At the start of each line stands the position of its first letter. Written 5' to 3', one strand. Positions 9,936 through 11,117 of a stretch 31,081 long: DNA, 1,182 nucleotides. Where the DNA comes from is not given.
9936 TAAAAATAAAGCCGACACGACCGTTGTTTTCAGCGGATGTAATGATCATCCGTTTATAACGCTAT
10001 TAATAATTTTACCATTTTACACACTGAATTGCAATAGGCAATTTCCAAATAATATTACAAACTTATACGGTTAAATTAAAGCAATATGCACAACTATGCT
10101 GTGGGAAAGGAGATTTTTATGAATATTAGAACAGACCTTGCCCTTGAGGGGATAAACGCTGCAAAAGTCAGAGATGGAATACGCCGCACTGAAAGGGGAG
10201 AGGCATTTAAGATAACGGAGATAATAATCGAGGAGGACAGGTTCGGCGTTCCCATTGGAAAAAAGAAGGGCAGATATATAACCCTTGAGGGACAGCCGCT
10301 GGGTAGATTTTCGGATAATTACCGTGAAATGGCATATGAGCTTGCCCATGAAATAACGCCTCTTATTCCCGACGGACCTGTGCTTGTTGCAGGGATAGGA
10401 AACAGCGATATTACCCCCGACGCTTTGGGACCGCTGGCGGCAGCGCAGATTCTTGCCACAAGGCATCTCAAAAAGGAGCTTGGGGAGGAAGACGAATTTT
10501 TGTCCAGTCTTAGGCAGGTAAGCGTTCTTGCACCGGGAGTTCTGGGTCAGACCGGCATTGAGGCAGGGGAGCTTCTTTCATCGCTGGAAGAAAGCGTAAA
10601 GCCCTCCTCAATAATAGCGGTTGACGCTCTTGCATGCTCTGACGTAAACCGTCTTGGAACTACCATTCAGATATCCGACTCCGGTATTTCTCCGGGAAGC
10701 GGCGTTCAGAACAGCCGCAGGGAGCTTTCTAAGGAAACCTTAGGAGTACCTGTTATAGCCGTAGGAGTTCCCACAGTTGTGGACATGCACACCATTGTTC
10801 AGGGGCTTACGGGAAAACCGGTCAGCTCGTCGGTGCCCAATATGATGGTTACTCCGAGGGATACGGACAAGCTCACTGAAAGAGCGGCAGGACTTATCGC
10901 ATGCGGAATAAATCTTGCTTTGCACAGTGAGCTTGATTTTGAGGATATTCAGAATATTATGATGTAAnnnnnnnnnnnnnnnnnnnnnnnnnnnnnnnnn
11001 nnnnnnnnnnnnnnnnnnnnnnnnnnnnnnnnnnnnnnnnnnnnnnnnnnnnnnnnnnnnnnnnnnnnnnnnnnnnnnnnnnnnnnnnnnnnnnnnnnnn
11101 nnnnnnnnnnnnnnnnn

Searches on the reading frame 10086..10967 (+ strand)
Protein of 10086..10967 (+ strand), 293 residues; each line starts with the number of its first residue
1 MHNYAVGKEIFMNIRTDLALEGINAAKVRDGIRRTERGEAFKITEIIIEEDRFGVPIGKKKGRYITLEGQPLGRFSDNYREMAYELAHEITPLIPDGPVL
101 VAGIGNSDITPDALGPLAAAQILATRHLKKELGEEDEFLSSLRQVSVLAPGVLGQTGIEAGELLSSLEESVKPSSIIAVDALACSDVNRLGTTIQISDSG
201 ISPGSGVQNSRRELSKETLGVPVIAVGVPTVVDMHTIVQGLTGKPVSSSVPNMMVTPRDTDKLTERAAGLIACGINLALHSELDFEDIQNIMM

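Call 8: search_protein_families(library=pfam, proteins=[window:10086-10967:+])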
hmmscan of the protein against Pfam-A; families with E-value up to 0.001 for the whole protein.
window:10086-10967:+ (293 aa): 2 families
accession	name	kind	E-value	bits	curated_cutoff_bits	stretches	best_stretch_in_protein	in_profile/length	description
PF03418.19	Peptidase_A25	-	5.2e-64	216.8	27.8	2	33-238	26-235/353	Germination protease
PF06866.16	DUF1256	-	6.6e-05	22.8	27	0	163-212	77-124/164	Protein of unknown function (DUF1256)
